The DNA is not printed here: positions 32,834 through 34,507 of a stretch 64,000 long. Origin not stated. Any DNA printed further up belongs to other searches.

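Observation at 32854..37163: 4.1 kb insertion flanked by perfect 99 bp direct repeats carries two HisRS-like paralogues and a prenyl diphosphate synthase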

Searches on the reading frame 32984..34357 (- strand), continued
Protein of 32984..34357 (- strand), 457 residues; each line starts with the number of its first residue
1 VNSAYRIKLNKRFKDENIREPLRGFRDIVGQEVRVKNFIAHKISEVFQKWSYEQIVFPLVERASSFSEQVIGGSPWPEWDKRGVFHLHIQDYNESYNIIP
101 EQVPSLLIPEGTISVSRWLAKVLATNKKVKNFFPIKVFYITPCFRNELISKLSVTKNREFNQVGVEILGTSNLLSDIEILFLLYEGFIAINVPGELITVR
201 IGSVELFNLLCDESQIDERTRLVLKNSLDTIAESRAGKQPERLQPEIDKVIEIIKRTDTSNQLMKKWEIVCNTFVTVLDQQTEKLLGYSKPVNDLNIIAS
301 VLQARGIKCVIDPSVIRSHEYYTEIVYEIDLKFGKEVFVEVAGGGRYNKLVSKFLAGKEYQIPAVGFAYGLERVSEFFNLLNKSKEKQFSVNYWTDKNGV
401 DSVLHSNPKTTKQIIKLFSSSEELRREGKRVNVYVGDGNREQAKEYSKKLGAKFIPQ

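Call 23: find_encoding_contigs(protein=P0051, flank=9000, max_places=3)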
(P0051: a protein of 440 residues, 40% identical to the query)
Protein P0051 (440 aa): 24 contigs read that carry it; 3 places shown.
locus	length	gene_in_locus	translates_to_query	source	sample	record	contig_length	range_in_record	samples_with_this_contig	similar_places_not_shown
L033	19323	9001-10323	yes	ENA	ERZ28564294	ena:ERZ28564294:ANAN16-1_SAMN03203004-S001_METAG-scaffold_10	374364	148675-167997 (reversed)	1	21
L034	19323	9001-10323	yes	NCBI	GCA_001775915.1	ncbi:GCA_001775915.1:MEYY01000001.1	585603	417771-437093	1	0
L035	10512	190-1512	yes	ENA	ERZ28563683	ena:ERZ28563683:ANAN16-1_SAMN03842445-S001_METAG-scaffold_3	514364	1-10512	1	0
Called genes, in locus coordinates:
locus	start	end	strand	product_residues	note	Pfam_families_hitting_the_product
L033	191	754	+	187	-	-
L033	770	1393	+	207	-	-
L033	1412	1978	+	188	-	-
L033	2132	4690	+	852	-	PF18998:Flg_new_2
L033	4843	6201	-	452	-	PF04055:Radical_SAM, PF13186:SPASM (weak)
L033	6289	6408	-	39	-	-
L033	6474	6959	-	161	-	PF13302:Acetyltransf_3, PF13420:Acetyltransf_4, PF13523:Acetyltransf_8 (weak), PF00583:Acetyltransf_1, PF13508:Acetyltransf_7, PF08445:FR47 (weak)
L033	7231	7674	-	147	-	PF02021:UPF0102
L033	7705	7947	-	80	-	-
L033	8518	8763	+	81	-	PF03144:GTP_EFTU_D2 (faint)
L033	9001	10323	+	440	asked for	PF00587:tRNA-synt_2b (weak), PF13393:tRNA-synt_His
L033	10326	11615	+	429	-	PF13393:tRNA-synt_His, PF00587:tRNA-synt_2b (weak), PF03129:HGTP_anticodon (weak)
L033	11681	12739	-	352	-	PF00089:Trypsin, PF13365:Trypsin_2, PF13180:PDZ_2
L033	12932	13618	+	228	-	-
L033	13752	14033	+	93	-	-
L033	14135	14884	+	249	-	-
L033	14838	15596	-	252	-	PF12146:Hydrolase_4, PF00561:Abhydrolase_1 (faint), PF00326:Peptidase_S9 (weak), PF20434:BD-FAE (faint), PF07859:Abhydrolase_3 (weak)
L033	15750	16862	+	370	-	-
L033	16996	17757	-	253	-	-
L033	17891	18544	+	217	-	-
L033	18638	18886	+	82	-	PF06821:Ser_hydrolase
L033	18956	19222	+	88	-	-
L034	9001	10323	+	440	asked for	PF00587:tRNA-synt_2b (weak), PF13393:tRNA-synt_His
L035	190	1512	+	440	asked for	PF00587:tRNA-synt_2b (weak), PF13393:tRNA-synt_His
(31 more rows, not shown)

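Call 27: find_encoding_contigs(protein=P0081, flank=8000, max_places=2)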
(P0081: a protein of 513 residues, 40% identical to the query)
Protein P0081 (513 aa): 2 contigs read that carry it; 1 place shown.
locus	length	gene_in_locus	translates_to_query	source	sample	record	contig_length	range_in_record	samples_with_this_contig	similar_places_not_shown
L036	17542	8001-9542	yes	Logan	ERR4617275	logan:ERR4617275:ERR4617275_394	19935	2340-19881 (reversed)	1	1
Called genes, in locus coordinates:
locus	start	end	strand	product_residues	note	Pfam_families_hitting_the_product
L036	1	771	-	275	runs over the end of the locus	?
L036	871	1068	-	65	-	-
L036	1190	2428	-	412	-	PF12844:HTH_19, PF13560:HTH_31, PF01381:HTH_3, PF13443:HTH_26 (weak), PF18106:Rol_Rep_N, PF02486:Rep_trans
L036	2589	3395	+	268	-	PF01381:HTH_3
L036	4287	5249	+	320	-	-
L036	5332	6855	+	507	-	PF00501:AMP-binding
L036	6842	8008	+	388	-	PF00501:AMP-binding (weak)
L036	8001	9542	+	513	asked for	PF00550:PP-binding (weak), PF00587:tRNA-synt_2b (faint), PF13393:tRNA-synt_His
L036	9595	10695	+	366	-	PF00348:polyprenyl_synt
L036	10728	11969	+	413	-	PF13393:tRNA-synt_His, PF00587:tRNA-synt_2b (faint)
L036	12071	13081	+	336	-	PF00005:ABC_tran, PF13304:AAA_21 (weak)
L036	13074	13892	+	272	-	PF06182:ABC2_membrane_6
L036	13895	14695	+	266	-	PF06182:ABC2_membrane_6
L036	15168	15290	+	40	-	-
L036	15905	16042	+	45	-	-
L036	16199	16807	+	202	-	-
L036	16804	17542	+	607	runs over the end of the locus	PF02463:SMC_N (faint), PF13175:AAA_15, PF13304:AAA_21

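Call 28: find_encoding_contigs(protein=P0110, flank=8000, max_places=2)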
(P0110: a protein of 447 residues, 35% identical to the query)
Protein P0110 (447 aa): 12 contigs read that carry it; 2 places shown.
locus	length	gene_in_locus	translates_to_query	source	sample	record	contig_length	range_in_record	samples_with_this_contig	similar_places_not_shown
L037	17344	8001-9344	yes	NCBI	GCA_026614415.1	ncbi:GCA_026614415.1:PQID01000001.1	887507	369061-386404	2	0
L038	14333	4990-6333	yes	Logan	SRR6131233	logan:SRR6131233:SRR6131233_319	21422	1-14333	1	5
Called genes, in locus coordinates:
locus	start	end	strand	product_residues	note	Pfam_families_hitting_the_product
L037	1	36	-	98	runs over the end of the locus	PF11238:DUF3039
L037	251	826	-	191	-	PF02622:DUF179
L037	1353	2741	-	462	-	PF00390:malic, PF00208:ELFV_dehydrog (weak), PF00899:ThiF (weak), PF03949:Malic_M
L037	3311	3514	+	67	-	PF00313:CSD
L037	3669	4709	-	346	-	PF03747:ADP_ribosyl_GH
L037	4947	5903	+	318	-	PF01145:Band_7 (weak)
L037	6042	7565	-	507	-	-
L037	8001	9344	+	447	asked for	PF13393:tRNA-synt_His, PF00587:tRNA-synt_2b (weak)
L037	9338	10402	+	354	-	PF00348:polyprenyl_synt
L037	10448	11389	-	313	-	PF01636:APH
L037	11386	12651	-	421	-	PF00152:tRNA-synt_2 (faint), PF13393:tRNA-synt_His, PF00587:tRNA-synt_2b (weak)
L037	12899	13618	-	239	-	PF01863:YgjP-like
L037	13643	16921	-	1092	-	PF04313:HSDR_N, PF04851:ResIII, PF18766:SWI2_SNF2, PF22679:T1R_D3-like, PF11867:T1RH-like_C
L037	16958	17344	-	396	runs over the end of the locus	PF01420:Methylase_S (weak)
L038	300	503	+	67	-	PF00313:CSD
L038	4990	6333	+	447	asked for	PF13393:tRNA-synt_His, PF00587:tRNA-synt_2b (weak)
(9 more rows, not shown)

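Call 29: search_protein_families(library=padloc, proteins=[window:32984-34357:-], max_evalue=0.01)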
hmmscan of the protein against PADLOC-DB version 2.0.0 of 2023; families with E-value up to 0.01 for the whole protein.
window:32984-34357:- (457 aa): 0 families

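Call 36: find_related_loci(query=A1, collection=genome_contigs, flank=8000)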
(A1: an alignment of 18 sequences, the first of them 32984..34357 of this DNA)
Query A1 (457 aa) in genome_contigs; peptide patterns used: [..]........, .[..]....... (x = any residue, [..] = any of these).
58 stretches matched a pattern; 38 encode a relative of the query (tblastn E <= 1e-3); 37 distinct loci.
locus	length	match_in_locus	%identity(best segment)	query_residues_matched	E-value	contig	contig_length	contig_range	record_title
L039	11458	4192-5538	67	9-457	0e+0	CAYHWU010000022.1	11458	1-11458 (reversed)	MAG TPA_asm: uncultured Gammaproteobacteria bacterium isolate ERP119705_co16_325 genome assembly, contig: NODE_4528_leng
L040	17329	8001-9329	44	12-454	1e-126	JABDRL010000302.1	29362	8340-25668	MAG: Dactylosporangium sp. isolate Site_C28 k127_170824, whole genome shotgun sequence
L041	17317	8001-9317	40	11-455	1e-107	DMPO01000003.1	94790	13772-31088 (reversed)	MAG TPA_asm: Candidatus Azambacteria bacterium isolate UBA12106 contig_13236, whole genome shotgun sequence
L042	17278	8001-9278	41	24-455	2e-107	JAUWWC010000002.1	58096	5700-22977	MAG: Candidatus Nealsonbacteria bacterium isolate CSMAG_2648 CSMAG_2648_k127_340283_length_58096_cov_25.4184, whole geno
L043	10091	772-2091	40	16-451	4e-104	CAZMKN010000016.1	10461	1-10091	MAG TPA_asm: uncultured Candidatus Saccharibacteria bacterium isolate SRP191223_co1_110 genome assembly, contig: NODE_74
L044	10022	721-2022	39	20-453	2e-94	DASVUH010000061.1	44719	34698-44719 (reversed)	MAG TPA_asm: Pyrinomonadaceae bacterium isolate SMAG_U3312 k141_435128, whole genome shotgun sequence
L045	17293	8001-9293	38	21-451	2e-92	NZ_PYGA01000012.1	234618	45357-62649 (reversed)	Murinocardiopsis flavida strain DSM 45312 Ga0181034_112, whole genome shotgun sequence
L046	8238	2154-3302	40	9-385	6e-92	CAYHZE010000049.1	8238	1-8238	MAG TPA_asm: uncultured Candidatus Saccharibacteria bacterium isolate ERP119705_co17_184 genome assembly, contig: NODE_1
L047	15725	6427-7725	37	9-437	3e-91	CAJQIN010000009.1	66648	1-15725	MAG: Candidatus Pacebacteria bacterium isolate 0.2_20180419_Bin_144_1 genome assembly, contig: c_000000000218, whole gen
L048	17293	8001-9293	36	21-450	3e-90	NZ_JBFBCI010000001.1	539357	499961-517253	Sphaerisporangium sp. NPDC051017 NPDC051017_149_C1.ctg-0001, whole genome shotgun sequence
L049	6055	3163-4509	35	10-453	1e-88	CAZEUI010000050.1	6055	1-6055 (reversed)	MAG TPA_asm: uncultured Candidatus Saccharibacteria bacterium isolate binchicken_co53_23 genome assembly, contig: NODE_9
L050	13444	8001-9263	34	20-443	4e-86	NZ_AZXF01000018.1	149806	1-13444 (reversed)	Nocardiopsis sp. CNT312 B042DRAFT_scaffold_12.13_C, whole genome shotgun sequence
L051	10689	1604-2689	40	22-382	4e-86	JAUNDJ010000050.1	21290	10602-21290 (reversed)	MAG: Bacillota bacterium isolate S22M_St_77 NODE_1462_length_21290_cov_14.149564, whole genome shotgun sequence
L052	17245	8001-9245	35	20-437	2e-85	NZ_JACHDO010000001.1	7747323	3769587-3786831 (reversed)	Nocardiopsis metallicus strain DSM 44598 Ga0415211_01, whole genome shotgun sequence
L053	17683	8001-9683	41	16-379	1e-85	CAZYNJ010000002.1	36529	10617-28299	MAG TPA_asm: uncultured Candidatus Saccharibacteria bacterium isolate SRP191223_co1_99 genome assembly, contig: NODE_818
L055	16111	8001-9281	39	20-456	3e-94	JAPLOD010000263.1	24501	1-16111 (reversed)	MAG: Planctomycetota bacterium isolate LacPavin_0920_SED3_MAG_65_12 LacPavin_0920_SED3_scaffold_464686, whole genome sho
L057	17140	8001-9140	37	20-398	3e-82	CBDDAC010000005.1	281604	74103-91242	MAG: Mariniblastus sp. isolate 575d00d6-6cd5-4c6f-b7ca-5c10567f4f0b genome assembly, contig: contig_5, whole genome shot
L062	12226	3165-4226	38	24-374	1e-75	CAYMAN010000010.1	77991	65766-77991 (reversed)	MAG TPA_asm: uncultured Eubacteriales bacterium isolate SRP302447_co4_271 genome assembly, contig: NODE_1054_length_7799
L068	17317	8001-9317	30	20-451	2e-71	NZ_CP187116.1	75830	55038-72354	Streptomyces sp. BI20 plasmid pSSFR1, complete sequence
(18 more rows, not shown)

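Call 49: list_cluster_members(proteins=[window:32984-34357:-, window:34427-35827:+, window:35798-36856:-, window:25348-26556:-, window:32539-32952:+])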
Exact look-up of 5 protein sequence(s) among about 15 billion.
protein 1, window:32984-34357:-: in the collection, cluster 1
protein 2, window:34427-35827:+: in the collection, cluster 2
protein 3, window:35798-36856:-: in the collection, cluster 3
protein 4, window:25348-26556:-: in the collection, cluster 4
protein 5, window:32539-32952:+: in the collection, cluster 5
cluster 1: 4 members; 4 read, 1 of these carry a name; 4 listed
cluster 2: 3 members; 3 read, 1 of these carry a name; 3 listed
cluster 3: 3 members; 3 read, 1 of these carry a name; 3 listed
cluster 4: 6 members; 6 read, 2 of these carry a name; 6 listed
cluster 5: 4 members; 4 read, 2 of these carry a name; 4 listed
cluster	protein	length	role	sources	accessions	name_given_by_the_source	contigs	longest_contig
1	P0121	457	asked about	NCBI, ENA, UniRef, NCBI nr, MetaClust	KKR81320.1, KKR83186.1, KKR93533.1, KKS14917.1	MAG: Histidyl-tRNA synthetase [Candidatus Daviesbacteria bacterium GW2011_GWA1_41_61] | Histidyl-tRNA synthetase n=1 Tax=Candidatus Daviesbacteria bacterium GW2011_GWA2_40_9 ... | MAG: Histidyl-tRNA synthetase [Candidatus Daviesbacteria bacterium GW2011_GWC1_40_9]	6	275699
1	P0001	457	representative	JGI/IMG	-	-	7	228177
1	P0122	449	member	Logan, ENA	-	-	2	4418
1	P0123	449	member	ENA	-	-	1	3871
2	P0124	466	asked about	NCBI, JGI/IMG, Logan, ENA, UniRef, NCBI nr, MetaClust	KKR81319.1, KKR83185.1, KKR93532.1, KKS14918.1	MAG: Histidine-tRNA ligase [Candidatus Daviesbacteria bacterium GW2011_GWA1_41_61] | histidine--tRNA ligase n=1 Tax=Candidatus Daviesbacteria bacterium GW2011_GWA2_40_9 ... | MAG: Histidine-tRNA ligase [Candidatus Daviesbacteria bacterium GW2011_GWC1_40_9]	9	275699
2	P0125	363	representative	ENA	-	-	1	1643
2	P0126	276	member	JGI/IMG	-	-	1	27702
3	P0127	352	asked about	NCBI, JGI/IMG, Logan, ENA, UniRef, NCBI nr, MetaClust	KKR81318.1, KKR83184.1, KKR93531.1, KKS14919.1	MAG: Polyprenyl synthetase superfamily [Candidatus Daviesbacteria bacterium ... | Polyprenyl synthetase superfamily n=1 Tax=Candidatus Daviesbacteria bacterium ... | MAG: hypothetical protein UU26_C0003G0108 [Candidatus Daviesbacteria bacterium ...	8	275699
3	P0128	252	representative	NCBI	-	-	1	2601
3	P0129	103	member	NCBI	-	-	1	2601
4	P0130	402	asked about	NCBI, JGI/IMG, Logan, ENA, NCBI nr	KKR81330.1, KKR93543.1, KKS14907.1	MAG: Histidyl-tRNA synthetase [Candidatus Daviesbacteria bacterium GW2011_GWA1_41_61] | MAG: histidyl-tRNA synthetase, histidyl-tRNA synthetase [Candidatus Daviesbacteria ...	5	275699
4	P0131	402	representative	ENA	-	-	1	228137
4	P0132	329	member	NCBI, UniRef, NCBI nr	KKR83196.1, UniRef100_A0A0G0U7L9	MAG: Histidyl-tRNA synthetase [Candidatus Daviesbacteria bacterium GW2011_GWA2_40_9] | Histidine--tRNA ligase n=1 Tax=Candidatus Daviesbacteria bacterium GW2011_GWA2_40_9 ...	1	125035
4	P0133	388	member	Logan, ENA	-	-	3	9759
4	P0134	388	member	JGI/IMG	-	-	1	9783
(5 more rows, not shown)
